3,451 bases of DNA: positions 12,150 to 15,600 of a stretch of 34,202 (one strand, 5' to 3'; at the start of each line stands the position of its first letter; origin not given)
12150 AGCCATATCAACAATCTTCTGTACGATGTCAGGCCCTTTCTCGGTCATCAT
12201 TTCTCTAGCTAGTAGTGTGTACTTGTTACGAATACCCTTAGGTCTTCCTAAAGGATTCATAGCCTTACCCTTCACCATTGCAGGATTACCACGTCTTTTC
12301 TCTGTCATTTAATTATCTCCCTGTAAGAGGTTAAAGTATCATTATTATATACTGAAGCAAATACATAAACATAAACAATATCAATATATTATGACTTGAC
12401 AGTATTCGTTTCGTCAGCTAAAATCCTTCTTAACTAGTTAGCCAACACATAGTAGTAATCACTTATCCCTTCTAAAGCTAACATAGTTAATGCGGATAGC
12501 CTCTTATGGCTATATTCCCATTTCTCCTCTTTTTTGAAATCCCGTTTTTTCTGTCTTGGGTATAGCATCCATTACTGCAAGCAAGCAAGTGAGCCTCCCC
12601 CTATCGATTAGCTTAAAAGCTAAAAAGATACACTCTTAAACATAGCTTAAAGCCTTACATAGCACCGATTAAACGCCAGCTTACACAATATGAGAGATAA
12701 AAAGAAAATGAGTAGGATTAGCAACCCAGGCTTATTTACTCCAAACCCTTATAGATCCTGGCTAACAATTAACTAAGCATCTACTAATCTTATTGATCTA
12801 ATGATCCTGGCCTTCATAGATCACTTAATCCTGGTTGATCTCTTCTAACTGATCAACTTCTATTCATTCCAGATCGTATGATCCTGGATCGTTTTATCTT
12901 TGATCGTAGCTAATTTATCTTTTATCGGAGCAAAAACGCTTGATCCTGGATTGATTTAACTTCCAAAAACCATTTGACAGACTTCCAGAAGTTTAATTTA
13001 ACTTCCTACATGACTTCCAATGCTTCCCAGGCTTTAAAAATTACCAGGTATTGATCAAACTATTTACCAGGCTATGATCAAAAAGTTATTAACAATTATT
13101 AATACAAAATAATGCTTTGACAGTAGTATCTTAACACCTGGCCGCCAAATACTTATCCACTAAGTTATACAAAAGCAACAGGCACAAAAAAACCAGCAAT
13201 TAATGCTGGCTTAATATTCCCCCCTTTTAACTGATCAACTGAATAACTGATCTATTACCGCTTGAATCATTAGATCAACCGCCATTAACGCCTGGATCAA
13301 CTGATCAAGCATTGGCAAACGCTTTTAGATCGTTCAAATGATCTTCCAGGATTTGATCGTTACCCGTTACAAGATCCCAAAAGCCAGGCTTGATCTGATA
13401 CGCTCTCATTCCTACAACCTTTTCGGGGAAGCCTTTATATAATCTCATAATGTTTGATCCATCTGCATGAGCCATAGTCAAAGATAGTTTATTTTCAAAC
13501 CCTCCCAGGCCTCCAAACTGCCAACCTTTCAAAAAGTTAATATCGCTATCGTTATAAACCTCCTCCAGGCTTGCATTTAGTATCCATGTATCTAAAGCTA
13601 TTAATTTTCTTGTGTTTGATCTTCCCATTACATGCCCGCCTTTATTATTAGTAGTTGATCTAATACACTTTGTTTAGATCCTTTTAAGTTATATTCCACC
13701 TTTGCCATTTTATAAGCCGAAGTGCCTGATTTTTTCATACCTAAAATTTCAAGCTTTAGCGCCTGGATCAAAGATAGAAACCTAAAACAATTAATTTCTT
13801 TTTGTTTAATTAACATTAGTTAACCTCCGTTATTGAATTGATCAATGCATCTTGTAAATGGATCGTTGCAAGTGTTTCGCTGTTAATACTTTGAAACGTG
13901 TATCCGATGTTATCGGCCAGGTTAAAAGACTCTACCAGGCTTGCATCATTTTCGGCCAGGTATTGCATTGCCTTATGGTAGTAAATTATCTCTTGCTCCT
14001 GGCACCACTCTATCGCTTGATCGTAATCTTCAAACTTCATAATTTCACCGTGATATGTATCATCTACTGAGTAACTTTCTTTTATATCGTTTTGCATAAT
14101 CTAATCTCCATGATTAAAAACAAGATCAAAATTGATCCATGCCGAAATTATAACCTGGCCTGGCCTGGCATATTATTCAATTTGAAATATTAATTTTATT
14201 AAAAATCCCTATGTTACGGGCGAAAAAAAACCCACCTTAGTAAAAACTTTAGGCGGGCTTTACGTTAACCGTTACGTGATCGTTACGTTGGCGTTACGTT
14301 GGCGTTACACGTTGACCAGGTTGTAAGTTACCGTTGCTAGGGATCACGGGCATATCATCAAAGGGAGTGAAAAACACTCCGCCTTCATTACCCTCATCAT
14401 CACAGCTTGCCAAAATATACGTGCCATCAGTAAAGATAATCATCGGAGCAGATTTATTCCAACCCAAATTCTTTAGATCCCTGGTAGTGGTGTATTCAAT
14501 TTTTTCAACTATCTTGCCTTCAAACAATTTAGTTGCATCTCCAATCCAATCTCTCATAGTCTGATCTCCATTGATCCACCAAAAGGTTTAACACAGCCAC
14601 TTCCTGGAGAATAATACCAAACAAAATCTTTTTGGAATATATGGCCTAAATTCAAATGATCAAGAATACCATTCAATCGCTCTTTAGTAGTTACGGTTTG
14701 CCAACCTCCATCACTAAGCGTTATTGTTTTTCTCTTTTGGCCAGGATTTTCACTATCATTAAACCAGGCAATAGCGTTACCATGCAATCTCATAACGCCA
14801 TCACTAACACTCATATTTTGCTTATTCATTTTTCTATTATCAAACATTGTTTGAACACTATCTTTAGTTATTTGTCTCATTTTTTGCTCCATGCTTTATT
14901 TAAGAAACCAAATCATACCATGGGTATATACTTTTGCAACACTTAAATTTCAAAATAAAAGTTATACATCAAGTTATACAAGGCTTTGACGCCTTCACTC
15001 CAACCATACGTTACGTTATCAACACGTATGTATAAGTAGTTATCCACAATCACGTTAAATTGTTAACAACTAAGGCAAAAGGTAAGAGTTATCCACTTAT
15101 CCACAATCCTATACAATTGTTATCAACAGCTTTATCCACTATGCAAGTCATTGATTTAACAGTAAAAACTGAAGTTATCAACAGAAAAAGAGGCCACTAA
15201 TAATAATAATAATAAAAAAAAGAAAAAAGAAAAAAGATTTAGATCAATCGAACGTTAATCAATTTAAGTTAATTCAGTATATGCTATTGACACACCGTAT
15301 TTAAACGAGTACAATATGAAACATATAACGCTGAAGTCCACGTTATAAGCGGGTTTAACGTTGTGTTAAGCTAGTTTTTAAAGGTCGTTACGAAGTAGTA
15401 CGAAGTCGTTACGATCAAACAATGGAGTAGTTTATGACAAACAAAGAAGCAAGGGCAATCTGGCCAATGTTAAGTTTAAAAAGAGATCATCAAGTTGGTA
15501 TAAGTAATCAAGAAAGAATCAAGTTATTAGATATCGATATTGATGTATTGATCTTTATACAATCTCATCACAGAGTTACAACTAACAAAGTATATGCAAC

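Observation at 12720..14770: Two-kb zone with extreme density of CCWGG and GATC across coding and non-coding DNA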

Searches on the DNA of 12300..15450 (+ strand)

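Call 5: search_dna_similar(query=window:12300-15450:+, collection=phages, mode=near, max_rows=30)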
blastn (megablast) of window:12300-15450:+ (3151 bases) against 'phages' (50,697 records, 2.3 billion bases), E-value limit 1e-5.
No match.

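Call 9: search_dna_similar(query=window:12300-15450:+, collection=phages, mode=distant, max_rows=20)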
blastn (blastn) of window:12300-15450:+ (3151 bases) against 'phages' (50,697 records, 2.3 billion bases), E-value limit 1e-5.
No match.
